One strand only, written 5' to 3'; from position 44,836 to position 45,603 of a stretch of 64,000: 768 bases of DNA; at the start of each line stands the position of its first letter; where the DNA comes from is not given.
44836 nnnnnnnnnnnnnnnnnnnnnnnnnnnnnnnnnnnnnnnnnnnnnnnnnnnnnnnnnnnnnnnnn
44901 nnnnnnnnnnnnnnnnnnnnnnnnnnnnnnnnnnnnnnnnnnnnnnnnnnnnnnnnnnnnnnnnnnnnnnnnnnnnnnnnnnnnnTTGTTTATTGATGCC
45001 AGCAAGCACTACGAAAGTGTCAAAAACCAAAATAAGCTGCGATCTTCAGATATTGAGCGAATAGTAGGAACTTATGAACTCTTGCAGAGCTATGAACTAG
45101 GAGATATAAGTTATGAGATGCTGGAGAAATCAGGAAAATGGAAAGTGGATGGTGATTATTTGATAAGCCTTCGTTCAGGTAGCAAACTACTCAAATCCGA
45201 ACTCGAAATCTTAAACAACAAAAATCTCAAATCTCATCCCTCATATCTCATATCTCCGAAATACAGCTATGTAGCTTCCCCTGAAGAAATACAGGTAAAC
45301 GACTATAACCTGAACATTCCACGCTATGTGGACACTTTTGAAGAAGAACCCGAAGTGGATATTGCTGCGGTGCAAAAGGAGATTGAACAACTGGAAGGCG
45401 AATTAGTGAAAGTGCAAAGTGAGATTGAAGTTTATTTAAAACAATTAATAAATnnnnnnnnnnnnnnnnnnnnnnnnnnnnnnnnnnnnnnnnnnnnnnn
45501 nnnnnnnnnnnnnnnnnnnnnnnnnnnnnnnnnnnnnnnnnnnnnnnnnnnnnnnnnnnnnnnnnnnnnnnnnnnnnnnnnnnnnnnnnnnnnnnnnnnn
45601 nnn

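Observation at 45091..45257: hsdM carries an in-frame, stop-less remnant of a four-helix-bundle cassette (~55 extra codons)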

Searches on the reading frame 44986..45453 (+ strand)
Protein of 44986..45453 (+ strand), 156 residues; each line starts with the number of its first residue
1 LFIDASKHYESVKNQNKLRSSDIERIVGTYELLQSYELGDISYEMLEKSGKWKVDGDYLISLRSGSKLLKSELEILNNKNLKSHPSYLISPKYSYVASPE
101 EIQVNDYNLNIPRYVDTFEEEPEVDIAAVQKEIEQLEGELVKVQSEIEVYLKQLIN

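Call 63: predict_structure(protein=window:44986-45453:+)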
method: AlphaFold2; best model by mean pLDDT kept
length: 156 residues; sequences in the alignment: 1
mean_pLDDT: 56.7   pTM: 0.31
mean pLDDT of the five models: 56.7, 52.9, 47.5, 46.4, 45.3
residues with pLDDT >= 90: 12; 70-90: 19; 50-70: 63; < 50: 62
segments of 3 or more residues with pLDDT < 50: 1-13, 15-18, 20-25, 42-50, 52-56, 63-65, 80-82, 105-122
pLDDT, mean of each block of 10 residues (from residue 1): 35 46 50 54 46 50 51 56 55 56 51 39 66 90 90 79
secondary structure, 60 per line:
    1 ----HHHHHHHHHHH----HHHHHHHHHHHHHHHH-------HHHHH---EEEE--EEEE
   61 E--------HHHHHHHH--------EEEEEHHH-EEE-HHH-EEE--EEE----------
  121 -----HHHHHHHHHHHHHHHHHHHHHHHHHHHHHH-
elements in order: H5-15 H20-35 H43-47 E51-54 E57-61 H70-77 E86-90 E95-97 E103-105 E108-110 H126-155
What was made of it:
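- Tried and rejected: The single-sequence C-terminal model was of low confidence (call 63).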

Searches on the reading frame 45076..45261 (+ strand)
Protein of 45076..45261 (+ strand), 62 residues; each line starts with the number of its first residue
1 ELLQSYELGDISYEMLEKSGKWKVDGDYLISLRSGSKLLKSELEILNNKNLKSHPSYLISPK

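Call 15: find_homologous_proteins(query=window:45076-45261:+, max_evalue=10)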
Query seq(62 aa): no candidate shares three 5-residue words with the query. No homologue found.
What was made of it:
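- Tried and rejected: It returned nothing for technical reasons: no shared 5-mers were indexed (call 15).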

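Call 22: find_related_loci(query=A2, collection=metagenome_contigs, flank=6000)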
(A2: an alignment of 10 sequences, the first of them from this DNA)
Query A2 (62 aa) in metagenome_contigs; peptide patterns used: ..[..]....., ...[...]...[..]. (x = any residue, [..] = any of these).
203 stretches matched a pattern; 5 encode a relative of the query (tblastn E <= 1e-3); 5 distinct loci.
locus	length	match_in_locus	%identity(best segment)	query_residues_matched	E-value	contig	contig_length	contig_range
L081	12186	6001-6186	85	1-62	4e-32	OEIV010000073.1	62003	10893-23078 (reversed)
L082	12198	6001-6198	68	1-62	2e-23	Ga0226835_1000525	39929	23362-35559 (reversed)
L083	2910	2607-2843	58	1-62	3e-22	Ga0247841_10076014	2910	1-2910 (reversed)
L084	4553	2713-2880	53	1-62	1e-16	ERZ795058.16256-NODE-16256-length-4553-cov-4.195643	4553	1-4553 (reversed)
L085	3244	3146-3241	66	1-32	9e-11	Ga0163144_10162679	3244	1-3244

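Call 75: search_protein_families(library=pfam, proteins=[window:45076-45261:+], max_evalue=10)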
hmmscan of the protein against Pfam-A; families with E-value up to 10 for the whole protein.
seq(62 aa): 0 families

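Call 81: search_protein_representatives(protein=window:45076-45261:+)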
Query: 62 residues. Proteins with E-value up to 0.001 (for the whole library): 2; up to 1e-10: 1; up to 1e-30: 0. The best 2 are listed.
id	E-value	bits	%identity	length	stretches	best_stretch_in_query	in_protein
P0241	9.8e-16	72.7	33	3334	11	11-40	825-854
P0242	2.9e-04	36.7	38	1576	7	15-53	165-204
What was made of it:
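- Tried and rejected: I replaced it with the insert-specific metagenome scan (call 22) and the exhaustive phmmer search (call 81).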

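Call 83: search_protein_families(library=pfam, proteins=[P0241, P0242], max_evalue=0.001)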
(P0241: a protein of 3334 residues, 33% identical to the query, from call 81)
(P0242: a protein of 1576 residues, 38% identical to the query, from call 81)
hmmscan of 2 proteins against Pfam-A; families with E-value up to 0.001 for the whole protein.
P0241 (3334 aa): 1 family
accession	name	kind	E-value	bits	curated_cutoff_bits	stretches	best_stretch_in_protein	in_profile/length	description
PF18886.6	DUF5649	-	2.4e-297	960.4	25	32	2955-3022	3-68/68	Repeats of unknown function (DUF5649)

P0242 (1576 aa): 4 families
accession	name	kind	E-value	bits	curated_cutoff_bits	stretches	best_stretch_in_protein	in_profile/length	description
PF13229.12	Beta_helix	-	4.6e-59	199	25.9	5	141-281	2-146/158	Right handed beta helix region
PF05048.19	NosD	-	2.6e-53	181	23.6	4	318-475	15-173/212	Periplasmic copper-binding protein (NosD)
PF12708.12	Pect-lyase_RHGA_epim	-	2.4e-06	27.9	27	1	9-232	16-212/213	Rhamnogalacturonase A/epimerase, pectate lyase-like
PF25813.1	zf_VAL1_N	-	0.00017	21.8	27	0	394-423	5-34/50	VAL1-like, N-terminal zinc finger domain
